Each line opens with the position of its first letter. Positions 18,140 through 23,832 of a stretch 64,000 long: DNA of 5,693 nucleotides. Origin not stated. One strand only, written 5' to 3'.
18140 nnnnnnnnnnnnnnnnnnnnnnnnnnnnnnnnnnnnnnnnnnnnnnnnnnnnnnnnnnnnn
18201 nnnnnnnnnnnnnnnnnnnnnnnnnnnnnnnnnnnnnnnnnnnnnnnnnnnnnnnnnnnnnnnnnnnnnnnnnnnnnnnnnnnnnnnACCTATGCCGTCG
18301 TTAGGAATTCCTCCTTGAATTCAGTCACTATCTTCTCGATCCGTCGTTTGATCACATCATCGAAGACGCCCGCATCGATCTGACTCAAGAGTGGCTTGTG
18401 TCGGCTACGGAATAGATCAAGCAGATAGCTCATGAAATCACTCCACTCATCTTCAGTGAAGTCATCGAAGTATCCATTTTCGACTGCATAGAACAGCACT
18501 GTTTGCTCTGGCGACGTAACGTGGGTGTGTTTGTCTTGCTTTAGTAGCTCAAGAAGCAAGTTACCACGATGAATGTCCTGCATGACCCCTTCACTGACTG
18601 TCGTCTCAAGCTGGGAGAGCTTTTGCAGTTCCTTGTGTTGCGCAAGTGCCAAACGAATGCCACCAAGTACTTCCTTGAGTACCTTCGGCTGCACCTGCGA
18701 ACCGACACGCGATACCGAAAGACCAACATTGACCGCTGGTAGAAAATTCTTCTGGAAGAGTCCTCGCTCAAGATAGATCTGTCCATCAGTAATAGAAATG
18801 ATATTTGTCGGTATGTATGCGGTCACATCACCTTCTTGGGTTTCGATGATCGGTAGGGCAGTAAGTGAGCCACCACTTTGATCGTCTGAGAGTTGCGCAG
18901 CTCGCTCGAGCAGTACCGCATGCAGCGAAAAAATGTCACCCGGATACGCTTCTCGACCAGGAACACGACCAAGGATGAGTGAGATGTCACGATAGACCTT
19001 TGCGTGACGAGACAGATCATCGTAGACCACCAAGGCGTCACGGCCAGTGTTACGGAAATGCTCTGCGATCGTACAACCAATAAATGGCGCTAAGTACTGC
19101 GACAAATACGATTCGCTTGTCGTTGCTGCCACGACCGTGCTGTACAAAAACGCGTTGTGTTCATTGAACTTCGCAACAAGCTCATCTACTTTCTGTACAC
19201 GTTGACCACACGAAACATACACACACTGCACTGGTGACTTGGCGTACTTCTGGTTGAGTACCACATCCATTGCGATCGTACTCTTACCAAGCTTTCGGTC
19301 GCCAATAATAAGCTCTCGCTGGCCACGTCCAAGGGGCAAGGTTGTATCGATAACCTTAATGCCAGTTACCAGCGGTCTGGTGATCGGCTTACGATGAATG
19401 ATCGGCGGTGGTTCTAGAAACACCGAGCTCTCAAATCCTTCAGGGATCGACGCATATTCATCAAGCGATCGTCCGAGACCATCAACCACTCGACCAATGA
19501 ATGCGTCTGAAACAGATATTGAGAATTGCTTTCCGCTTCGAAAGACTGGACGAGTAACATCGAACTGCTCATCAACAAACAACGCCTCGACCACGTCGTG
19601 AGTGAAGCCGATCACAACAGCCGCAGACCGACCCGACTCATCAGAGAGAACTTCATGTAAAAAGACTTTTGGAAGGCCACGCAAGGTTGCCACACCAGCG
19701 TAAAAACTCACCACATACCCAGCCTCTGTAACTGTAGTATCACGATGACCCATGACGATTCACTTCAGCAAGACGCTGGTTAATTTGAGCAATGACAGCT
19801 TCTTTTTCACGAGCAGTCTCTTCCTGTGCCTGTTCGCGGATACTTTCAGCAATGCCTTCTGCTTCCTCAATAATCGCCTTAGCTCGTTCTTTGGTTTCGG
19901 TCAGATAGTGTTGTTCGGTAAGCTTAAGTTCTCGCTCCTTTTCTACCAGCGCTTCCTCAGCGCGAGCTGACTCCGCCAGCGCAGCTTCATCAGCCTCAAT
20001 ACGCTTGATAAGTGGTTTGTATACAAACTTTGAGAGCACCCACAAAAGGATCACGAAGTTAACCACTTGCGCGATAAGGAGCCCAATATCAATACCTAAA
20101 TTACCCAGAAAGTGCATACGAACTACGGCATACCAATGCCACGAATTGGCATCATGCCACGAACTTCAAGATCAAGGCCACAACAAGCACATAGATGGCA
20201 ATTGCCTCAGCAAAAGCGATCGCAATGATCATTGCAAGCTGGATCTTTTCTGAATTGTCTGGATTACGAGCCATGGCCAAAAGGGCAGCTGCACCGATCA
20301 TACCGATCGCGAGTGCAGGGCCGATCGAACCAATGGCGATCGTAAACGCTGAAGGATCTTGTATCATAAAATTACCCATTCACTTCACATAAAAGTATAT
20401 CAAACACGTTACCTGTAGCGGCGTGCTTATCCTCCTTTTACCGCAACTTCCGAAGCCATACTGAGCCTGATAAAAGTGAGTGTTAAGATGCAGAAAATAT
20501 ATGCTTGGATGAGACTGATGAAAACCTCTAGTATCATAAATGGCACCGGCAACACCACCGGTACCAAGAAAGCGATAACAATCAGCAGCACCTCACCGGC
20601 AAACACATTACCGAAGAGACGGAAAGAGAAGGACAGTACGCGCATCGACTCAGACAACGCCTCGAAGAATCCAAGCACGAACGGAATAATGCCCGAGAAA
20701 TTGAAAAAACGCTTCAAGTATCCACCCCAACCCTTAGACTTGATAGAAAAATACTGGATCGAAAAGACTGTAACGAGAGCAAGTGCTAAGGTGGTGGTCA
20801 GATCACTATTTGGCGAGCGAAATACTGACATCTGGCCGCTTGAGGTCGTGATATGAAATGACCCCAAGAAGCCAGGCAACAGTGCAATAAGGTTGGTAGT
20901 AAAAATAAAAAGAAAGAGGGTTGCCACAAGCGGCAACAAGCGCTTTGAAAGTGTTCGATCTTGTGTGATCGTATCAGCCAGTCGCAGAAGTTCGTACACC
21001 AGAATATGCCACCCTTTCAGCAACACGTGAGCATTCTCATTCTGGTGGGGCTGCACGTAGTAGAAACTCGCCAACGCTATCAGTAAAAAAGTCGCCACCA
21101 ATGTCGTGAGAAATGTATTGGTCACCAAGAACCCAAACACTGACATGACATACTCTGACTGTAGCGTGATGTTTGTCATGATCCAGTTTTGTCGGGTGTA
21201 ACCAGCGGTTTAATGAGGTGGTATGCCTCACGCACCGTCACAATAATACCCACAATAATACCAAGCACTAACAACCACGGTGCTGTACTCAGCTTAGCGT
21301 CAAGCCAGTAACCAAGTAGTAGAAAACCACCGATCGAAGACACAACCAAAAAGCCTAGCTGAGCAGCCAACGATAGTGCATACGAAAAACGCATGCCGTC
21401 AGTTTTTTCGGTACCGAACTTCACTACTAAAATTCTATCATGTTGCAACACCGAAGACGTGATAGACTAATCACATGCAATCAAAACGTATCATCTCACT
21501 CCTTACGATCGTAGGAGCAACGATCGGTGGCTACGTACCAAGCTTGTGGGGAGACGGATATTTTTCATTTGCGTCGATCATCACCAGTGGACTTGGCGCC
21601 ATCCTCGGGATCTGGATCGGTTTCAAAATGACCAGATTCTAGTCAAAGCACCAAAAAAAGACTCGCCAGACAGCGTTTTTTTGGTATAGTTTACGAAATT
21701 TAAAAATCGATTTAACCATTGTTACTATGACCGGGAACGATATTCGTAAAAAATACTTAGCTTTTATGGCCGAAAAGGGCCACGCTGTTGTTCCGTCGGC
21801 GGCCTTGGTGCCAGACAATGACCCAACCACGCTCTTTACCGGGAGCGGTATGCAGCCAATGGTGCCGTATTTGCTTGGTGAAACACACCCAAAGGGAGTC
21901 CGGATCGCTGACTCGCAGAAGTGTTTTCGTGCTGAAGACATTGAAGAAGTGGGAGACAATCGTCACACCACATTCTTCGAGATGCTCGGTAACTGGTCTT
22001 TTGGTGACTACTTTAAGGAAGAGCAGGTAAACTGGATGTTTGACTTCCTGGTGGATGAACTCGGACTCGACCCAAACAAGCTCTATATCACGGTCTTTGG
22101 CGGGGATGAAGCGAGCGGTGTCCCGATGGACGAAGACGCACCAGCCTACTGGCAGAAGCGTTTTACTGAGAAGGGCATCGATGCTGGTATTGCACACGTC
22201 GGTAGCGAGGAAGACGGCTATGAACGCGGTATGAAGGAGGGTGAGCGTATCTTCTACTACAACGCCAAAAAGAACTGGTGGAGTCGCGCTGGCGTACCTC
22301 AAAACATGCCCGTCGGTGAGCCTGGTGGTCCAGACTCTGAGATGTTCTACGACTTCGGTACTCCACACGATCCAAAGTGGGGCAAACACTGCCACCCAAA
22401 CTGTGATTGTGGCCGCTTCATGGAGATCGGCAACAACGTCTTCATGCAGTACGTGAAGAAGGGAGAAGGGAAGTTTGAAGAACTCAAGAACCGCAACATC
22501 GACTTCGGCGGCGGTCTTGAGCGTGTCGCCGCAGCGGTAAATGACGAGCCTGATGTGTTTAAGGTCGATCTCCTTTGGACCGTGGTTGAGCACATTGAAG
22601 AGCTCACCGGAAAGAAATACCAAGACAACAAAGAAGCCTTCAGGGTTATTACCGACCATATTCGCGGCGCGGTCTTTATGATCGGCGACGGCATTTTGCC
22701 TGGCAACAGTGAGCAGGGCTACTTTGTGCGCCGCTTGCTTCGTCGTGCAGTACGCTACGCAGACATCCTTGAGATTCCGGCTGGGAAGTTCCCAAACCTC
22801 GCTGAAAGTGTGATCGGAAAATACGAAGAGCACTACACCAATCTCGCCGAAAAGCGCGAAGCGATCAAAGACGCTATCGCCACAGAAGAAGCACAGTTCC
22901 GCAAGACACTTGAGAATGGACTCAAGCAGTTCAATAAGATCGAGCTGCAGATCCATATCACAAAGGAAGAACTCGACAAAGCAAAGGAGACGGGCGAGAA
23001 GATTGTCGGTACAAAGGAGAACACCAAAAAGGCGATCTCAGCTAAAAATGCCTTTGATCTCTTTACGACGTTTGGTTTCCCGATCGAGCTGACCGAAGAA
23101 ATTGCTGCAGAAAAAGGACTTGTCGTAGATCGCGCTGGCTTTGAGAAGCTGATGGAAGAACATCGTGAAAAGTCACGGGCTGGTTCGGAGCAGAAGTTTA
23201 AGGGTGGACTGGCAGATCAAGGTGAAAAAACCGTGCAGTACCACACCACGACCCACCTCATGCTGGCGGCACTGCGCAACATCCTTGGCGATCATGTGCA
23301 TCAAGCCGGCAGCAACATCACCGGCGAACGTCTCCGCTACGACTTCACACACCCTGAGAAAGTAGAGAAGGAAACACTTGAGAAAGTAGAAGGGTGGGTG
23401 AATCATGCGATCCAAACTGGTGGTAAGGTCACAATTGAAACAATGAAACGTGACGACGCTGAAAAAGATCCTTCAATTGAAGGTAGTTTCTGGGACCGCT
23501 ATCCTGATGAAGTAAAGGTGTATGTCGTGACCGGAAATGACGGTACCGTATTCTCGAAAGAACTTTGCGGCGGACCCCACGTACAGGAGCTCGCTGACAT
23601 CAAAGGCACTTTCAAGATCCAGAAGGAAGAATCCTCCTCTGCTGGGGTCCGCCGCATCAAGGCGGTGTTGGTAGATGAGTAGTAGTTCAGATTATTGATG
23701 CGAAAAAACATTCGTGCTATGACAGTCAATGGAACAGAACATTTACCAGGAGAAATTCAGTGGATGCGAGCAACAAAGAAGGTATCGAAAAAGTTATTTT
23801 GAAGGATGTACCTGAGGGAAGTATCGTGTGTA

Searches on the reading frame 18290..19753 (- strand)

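Call 89: search_protein_families(library=pfam, proteins=[window:18290-19753:-], max_evalue=0.00001)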
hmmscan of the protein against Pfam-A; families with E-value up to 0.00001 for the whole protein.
window:18290-19753:- (487 aa): 2 families
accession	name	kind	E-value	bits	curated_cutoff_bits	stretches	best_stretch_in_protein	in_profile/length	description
PF00006.31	ATP-synt_ab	-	4.1e-76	255.8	29.5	1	131-348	1-213/213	ATP synthase alpha/beta family, nucleotide-binding domain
PF00306.32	ATP-synt_ab_C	-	2.9e-23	83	27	1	355-479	1-126/126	ATP synthase alpha/beta chain, C terminal domain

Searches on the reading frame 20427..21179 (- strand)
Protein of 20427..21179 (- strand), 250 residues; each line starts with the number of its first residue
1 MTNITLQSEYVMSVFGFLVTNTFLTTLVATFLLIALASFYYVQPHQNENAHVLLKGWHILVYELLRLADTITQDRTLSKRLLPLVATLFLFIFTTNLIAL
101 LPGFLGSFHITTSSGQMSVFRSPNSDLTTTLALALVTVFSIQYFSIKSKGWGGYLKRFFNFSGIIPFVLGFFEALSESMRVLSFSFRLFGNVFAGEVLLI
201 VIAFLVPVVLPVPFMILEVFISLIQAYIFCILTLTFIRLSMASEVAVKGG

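Call 89: search_protein_families(library=pfam, proteins=[window:20427-21179:-], max_evalue=0.00001)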
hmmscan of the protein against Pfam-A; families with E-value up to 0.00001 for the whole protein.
window:20427-21179:- (250 aa): 1 family
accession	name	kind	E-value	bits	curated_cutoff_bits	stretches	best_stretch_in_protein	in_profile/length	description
PF00119.25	ATP-synt_A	-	9.9e-36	124.1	33.9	1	27-237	5-216/217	ATP synthase A chain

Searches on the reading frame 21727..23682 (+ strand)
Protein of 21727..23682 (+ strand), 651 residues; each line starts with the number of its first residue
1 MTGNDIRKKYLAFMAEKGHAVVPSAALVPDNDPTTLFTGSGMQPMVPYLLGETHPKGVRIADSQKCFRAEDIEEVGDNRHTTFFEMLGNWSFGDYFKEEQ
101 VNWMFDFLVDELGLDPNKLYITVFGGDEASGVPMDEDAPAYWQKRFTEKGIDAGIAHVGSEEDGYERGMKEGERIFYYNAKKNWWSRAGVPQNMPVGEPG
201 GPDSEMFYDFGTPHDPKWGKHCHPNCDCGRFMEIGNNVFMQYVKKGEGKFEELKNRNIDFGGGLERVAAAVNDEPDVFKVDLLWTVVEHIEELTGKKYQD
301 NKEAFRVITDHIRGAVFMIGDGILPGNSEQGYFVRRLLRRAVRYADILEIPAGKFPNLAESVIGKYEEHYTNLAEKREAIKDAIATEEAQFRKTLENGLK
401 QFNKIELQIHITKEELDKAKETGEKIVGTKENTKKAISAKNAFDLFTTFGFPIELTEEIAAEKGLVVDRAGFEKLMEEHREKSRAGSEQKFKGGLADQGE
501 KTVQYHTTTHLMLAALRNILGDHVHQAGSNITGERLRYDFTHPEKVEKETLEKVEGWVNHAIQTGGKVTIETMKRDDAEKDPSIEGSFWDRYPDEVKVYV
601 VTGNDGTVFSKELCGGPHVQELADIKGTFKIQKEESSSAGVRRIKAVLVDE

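Call 89: search_protein_families(library=pfam, proteins=[window:21727-23682:+], max_evalue=0.00001)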
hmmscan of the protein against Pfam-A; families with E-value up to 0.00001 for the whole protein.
window:21727-23682:+ (651 aa): 2 families
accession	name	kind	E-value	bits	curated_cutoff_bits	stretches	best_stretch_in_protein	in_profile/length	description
PF01411.24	tRNA-synt_2c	-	1.5e-122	410.4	30.3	1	5-510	1-453/552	tRNA synthetases class II (A)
PF07973.19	tRNA_SAD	-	5.1e-12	46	24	1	599-644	4-43/44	Threonyl and Alanyl tRNA synthetase second additional domain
